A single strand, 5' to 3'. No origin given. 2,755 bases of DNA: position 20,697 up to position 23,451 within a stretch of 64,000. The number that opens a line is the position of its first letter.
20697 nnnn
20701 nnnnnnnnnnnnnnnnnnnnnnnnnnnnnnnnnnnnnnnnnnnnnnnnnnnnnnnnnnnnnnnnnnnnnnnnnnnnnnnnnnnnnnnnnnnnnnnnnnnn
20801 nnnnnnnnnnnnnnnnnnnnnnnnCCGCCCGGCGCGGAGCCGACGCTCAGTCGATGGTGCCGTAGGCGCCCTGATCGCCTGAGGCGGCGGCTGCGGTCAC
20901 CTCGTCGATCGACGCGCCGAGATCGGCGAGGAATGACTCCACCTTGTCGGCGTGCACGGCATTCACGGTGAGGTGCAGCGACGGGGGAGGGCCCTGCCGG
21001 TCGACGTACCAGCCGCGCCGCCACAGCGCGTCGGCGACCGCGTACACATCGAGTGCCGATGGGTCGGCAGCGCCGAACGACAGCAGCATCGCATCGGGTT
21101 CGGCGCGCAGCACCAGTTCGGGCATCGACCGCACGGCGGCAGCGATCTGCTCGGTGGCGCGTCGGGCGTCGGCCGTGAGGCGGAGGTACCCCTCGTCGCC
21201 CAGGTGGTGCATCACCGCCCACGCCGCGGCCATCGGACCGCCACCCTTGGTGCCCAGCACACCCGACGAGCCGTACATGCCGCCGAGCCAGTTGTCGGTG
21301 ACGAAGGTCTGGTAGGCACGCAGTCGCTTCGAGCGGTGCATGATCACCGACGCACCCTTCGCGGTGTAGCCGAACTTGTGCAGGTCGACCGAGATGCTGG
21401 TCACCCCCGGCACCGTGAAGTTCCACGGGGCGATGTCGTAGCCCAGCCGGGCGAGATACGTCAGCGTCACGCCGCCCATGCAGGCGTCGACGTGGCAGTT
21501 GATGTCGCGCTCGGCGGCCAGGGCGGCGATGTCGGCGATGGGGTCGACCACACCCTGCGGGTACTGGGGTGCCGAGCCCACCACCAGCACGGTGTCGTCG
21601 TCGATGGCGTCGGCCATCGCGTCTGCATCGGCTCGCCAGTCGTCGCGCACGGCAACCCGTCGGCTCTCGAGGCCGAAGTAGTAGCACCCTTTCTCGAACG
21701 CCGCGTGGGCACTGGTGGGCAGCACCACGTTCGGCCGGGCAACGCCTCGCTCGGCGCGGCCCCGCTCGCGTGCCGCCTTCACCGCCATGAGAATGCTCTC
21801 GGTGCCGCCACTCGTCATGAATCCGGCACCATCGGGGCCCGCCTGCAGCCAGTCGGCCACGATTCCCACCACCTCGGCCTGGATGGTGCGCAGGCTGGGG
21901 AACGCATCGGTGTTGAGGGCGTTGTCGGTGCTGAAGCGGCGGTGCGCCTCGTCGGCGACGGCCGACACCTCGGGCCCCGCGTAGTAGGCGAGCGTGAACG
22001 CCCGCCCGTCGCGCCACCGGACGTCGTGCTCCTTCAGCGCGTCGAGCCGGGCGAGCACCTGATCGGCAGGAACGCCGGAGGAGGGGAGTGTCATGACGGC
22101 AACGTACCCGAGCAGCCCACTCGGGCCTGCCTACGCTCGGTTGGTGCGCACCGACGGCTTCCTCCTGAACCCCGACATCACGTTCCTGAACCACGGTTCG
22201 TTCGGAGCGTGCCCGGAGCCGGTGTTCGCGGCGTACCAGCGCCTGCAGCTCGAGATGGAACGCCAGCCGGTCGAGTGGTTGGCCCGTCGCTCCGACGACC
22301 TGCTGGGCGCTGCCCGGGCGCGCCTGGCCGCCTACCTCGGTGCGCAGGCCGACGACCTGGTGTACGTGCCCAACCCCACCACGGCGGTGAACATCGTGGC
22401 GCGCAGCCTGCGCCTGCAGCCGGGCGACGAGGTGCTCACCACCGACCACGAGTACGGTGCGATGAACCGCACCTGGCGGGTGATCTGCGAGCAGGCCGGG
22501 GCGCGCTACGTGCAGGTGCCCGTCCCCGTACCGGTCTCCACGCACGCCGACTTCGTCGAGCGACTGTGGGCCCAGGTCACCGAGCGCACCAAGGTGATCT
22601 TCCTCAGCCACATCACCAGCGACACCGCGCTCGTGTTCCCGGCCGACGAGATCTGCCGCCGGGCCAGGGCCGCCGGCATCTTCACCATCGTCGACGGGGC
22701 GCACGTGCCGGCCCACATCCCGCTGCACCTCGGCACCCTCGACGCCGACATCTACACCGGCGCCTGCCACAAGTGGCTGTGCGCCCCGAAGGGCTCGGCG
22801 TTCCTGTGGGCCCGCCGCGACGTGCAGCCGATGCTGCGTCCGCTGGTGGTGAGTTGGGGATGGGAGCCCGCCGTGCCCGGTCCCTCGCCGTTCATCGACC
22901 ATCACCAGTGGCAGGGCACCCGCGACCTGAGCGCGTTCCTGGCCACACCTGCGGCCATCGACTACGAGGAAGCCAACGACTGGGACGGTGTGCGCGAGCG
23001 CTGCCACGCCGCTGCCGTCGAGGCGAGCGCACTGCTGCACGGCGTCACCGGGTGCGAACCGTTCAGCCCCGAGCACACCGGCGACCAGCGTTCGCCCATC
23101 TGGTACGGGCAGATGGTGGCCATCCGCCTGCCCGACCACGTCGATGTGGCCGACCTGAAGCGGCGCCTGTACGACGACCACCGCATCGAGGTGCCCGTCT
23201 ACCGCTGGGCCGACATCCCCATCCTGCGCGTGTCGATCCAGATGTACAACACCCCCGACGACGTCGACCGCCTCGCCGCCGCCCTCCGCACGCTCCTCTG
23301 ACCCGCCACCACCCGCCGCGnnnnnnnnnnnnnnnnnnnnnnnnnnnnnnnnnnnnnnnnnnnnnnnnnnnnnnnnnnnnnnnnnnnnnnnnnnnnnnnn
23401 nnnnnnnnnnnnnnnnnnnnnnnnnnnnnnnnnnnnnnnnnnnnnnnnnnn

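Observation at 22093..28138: Second MttB paralog embedded in a distinct aminotransferase-amidohydrolase-Rieske-EamA-FKBP gene string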

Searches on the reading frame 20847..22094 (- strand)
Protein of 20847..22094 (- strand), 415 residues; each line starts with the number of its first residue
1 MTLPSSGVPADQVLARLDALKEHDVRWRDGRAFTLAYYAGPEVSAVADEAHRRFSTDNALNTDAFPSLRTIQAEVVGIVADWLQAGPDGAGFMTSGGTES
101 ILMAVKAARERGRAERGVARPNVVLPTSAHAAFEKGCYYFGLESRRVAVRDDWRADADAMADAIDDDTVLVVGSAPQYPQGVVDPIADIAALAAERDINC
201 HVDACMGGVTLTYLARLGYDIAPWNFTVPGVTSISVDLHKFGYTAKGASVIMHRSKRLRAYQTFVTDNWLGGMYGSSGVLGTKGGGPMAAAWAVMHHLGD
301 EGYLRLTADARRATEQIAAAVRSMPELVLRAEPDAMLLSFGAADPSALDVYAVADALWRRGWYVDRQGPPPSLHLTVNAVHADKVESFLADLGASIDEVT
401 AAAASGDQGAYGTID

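Call 6: search_protein_families(library=pfam, proteins=[window:20847-22094:-], max_evalue=0.01)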
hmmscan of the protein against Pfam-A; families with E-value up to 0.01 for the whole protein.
window:20847-22094:- (415 aa): 3 families
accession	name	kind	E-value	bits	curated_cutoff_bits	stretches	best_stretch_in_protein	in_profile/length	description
PF00282.25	Pyridoxal_deC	-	2.7e-16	59.7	27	1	40-340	49-372/375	Pyridoxal-dependent decarboxylase conserved domain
PF00266.25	Aminotran_5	-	3.3e-08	33.4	21.5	1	79-206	52-178/371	Aminotransferase class-V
PF00155.27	Aminotran_1_2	-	2.6e-06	27.3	19.7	1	59-195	38-177/361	Aminotransferase class I and II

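Call 7: search_protein_families(library=ncbifam, proteins=[window:20847-22094:-], max_evalue=0.001)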
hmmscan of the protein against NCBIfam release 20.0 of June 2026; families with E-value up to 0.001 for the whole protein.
window:20847-22094:- (415 aa): 16 families
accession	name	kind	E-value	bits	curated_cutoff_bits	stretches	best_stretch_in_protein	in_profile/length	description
TIGR03812.1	tyr_de_CO2_Arch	equivalog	1.2e-64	218.6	299.4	1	11-392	3-372/375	tyrosine decarboxylase MfnA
TIGR01788.1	Glu-decarb-GAD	equivalog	3.9e-34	118.1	380.4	1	56-365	66-389/431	glutamate decarboxylase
NF052646.1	DABADecarRhbB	equivalog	1e-10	40.8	900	1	66-241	133-310/491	L-2,4-diaminobutyrate decarboxylase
TIGR03799.1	NOD_PanD_pyr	equivalog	3.6e-10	38.8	606.1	1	167-342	265-437/522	pyridoxal-dependent aspartate 1-decarboxylase PanP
TIGR03402.1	FeS_nifS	equivalog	1.4e-09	37.2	530.75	1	79-205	51-174/379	cysteine desulfurase NifS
TIGR01265.1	tyr_nico_aTase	subfamily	4e-07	29.3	292.45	1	92-203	100-208/403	tyrosine/nicotianamine family aminotransferase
NF010611.0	PRK14012.1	equivalog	8.5e-07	28.2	548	1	80-207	61-186/406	IscS subfamily cysteine desulfurase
NF041364.1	GntC_guanitoxin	equivalog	1.1e-06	27.8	415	1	84-203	57-173/356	guanitoxin biosynthesis PLP-dependent (S)-gamma-hydroxy-L-arginine cyclodehydratase GntC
TIGR03235.1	DNA_S_dndA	equivalog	1.9e-06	27.4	480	1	79-257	51-216/353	cysteine desulfurase DndA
NF002748.0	PRK02769.1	equivalog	3e-06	26.2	305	1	90-252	86-245/382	histidine decarboxylase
TIGR02006.1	IscS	equivalog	4.2e-06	26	643.2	1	93-207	69-182/402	IscS subfamily cysteine desulfurase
NF002806.0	PRK02948.1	subfamily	1.3e-05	24.4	304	1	88-247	60-206/381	IscS subfamily cysteine desulfurase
TIGR01264.1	tyr_amTase_E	equivalog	2.1e-05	23.5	474.25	1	93-206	102-212/403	tyrosine transaminase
TIGR03947.1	viomycin_VioD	equivalog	0.00021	20.3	390.9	1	76-183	57-158/359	capreomycidine synthase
TIGR03403.1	nifS_epsilon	equivalog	0.0003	19.7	587.7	1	93-205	65-178/382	NifS family cysteine desulfurase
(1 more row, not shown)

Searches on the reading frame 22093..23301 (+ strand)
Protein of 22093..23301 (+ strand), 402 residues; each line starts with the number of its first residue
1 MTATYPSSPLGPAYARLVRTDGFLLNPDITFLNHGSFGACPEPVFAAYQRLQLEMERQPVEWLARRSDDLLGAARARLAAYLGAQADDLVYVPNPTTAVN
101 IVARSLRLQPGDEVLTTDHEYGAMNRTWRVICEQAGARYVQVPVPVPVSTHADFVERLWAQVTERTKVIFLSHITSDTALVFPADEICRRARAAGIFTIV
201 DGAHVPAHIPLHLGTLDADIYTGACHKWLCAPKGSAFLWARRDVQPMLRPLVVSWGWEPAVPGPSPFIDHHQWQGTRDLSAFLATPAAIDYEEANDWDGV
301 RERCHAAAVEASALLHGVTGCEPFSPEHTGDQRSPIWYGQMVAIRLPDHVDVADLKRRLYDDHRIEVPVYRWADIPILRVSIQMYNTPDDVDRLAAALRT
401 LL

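Call 6: search_protein_families(library=pfam, proteins=[window:22093-23301:+], max_evalue=0.01)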
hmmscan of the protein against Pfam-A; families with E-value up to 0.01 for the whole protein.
window:22093-23301:+ (402 aa): 4 families
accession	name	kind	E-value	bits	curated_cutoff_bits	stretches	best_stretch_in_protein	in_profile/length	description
PF00266.25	Aminotran_5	-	4.4e-33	115.2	21.5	1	60-394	34-371/371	Aminotransferase class-V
PF01053.26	Cys_Met_Meta_PP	-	2.6e-08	33.3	27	1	96-229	77-200/381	Cys/Met metabolism PLP-dependent enzyme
PF01041.23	DegT_DnrJ_EryC1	-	2.6e-07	30.6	19.8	1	77-204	32-148/360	DegT/DnrJ/EryC1/StrS aminotransferase family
PF00155.27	Aminotran_1_2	-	4.6e-07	29.8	19.7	1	71-204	44-188/361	Aminotransferase class I and II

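Call 7: search_protein_families(library=ncbifam, proteins=[window:22093-23301:+], max_evalue=0.001)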
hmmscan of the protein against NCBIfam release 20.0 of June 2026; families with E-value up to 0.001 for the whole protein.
window:22093-23301:+ (402 aa): 23 families
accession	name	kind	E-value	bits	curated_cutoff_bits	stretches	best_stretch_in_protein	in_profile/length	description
TIGR01979.1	sufS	subfamily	7e-33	114.1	475.1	1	60-400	53-397/403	SufS family cysteine desulfurase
NF041166.1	f2_encap_cargo1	exception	2.6e-25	89.6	800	1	63-245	283-465/623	family 2A encapsulin nanocompartment cargo protein cysteine desulfurase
NF008126.0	PRK10874.1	equivalog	6.2e-23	81.6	607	1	71-399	65-393/401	cysteine desulfurase CsdA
NF006791.0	PRK09295.1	equivalog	3.1e-22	79.2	661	1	66-248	64-246/406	cysteine desulfurase SufS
TIGR03392.1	FeS_syn_CsdA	equivalog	3.5e-22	79.1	493.6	1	72-399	63-390/398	cysteine desulfurase CsdA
TIGR04343.1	egtE_PLP_lyase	equivalog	8.8e-21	74.1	400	1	70-399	55-369/370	ergothioneine biosynthesis PLP-dependent enzyme EgtE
TIGR01977.1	am_tr_V_EF2568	hypoth_equivalog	5.1e-18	65.2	377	1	64-245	39-217/376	cysteine desulfurase family protein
NF051467.1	peri_mod_PvdN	equivalog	5.9e-16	58.1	650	1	23-255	47-292/425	pyoverdine-tailoring periplasmic protein PvdN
TIGR01976.1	am_tr_V_VC1184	hypoth_equivalog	2.2e-15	56.9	352.35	1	64-253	56-244/401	cysteine desulfurase-like protein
NF040779.1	Sec_lyase_SclA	exception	2.3e-15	56.4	525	1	71-253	45-224/378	selenocysteine lyase SclA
TIGR03402.1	FeS_nifS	equivalog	3.6e-12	45.8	530.75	1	65-245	38-215/379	cysteine desulfurase NifS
TIGR03235.1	DNA_S_dndA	equivalog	1.8e-08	34.1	480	1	68-256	41-230/353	cysteine desulfurase DndA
TIGR03301.1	PhnW-AepZ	equivalog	9.5e-08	31.8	360.8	1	121-244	82-204/355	2-aminoethylphosphonate aminotransferase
NF010611.0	PRK14012.1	equivalog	2.4e-07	30.1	548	1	68-245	50-225/406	IscS subfamily cysteine desulfurase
TIGR03403.1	nifS_epsilon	equivalog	3.8e-07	29.3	587.7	1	86-245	60-219/382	NifS family cysteine desulfurase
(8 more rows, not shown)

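Call 23: search_solved_structures(query=window:22093-23301:+, max_evalue=1e-8)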
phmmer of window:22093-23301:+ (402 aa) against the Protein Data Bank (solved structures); distinct sequences matched with E-value up to 1e-8: 51.
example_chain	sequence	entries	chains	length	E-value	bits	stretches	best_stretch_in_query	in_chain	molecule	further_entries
6wci_A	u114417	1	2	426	9.4e-27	97.1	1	47-318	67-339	Cysteine desulfurase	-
5j8q_A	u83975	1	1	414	1.6e-24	89.7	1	57-399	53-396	Cysteine desulfurase SufS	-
7e6a_A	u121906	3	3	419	1.6e-24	89.7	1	57-399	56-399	Cysteine desulfurase SufS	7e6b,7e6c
5xt5_A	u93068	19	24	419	1.6e-24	89.7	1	57-399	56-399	Cysteine desulfurase SufS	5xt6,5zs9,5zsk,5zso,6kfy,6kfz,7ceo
1t3i_A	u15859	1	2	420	1.9e-24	89.5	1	48-399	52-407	Probable cysteine desulfurase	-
6c9e_A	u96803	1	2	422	3.8e-24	88.5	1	57-399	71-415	Cysteine desulfurase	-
7ceq_A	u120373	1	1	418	5.7e-24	87.9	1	57-399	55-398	Cysteine desulfurase SufS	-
7cer_A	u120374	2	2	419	5.7e-24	87.9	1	57-399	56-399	Cysteine desulfurase SufS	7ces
7e6d_A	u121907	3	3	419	7e-24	87.6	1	57-399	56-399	Cysteine desulfurase SufS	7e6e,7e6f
7tlq_A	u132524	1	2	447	1.5e-23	86.5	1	25-304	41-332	Cysteine desulfurase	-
7tlm_A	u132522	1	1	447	1.7e-23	86.3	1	25-303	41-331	Cysteine desulfurase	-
9ddd_A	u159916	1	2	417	4.1e-23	85.1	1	63-399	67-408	Probable cysteine desulfurase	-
7tlr_A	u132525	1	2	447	4.1e-23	85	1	25-303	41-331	Cysteine desulfurase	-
8odq_B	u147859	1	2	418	4.1e-23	85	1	63-399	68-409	Cysteine desulfurase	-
5uts_G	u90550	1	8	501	4.2e-23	85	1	22-293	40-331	C-S Lyase Egt2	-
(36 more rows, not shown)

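Call 71: search_solved_structures(query=window:22093-23301:+, max_evalue=1e-23, show_alignments=2)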
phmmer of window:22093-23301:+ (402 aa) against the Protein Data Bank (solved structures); distinct sequences matched with E-value up to 1e-23: 9.
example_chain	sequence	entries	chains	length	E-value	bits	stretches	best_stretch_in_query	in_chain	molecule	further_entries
6wci_A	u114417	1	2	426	9.4e-27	97.1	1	47-318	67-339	Cysteine desulfurase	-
5j8q_A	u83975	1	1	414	1.6e-24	89.7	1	57-399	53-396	Cysteine desulfurase SufS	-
7e6a_A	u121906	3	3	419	1.6e-24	89.7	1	57-399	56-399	Cysteine desulfurase SufS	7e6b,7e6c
5xt5_A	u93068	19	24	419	1.6e-24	89.7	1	57-399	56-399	Cysteine desulfurase SufS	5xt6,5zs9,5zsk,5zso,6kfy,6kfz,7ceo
1t3i_A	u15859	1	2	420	1.9e-24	89.5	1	48-399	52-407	Probable cysteine desulfurase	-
6c9e_A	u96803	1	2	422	3.8e-24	88.5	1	57-399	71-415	Cysteine desulfurase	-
7ceq_A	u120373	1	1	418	5.7e-24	87.9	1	57-399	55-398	Cysteine desulfurase SufS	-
7cer_A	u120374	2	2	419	5.7e-24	87.9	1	57-399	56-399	Cysteine desulfurase SufS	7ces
7e6d_A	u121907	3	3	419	7e-24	87.6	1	57-399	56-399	Cysteine desulfurase SufS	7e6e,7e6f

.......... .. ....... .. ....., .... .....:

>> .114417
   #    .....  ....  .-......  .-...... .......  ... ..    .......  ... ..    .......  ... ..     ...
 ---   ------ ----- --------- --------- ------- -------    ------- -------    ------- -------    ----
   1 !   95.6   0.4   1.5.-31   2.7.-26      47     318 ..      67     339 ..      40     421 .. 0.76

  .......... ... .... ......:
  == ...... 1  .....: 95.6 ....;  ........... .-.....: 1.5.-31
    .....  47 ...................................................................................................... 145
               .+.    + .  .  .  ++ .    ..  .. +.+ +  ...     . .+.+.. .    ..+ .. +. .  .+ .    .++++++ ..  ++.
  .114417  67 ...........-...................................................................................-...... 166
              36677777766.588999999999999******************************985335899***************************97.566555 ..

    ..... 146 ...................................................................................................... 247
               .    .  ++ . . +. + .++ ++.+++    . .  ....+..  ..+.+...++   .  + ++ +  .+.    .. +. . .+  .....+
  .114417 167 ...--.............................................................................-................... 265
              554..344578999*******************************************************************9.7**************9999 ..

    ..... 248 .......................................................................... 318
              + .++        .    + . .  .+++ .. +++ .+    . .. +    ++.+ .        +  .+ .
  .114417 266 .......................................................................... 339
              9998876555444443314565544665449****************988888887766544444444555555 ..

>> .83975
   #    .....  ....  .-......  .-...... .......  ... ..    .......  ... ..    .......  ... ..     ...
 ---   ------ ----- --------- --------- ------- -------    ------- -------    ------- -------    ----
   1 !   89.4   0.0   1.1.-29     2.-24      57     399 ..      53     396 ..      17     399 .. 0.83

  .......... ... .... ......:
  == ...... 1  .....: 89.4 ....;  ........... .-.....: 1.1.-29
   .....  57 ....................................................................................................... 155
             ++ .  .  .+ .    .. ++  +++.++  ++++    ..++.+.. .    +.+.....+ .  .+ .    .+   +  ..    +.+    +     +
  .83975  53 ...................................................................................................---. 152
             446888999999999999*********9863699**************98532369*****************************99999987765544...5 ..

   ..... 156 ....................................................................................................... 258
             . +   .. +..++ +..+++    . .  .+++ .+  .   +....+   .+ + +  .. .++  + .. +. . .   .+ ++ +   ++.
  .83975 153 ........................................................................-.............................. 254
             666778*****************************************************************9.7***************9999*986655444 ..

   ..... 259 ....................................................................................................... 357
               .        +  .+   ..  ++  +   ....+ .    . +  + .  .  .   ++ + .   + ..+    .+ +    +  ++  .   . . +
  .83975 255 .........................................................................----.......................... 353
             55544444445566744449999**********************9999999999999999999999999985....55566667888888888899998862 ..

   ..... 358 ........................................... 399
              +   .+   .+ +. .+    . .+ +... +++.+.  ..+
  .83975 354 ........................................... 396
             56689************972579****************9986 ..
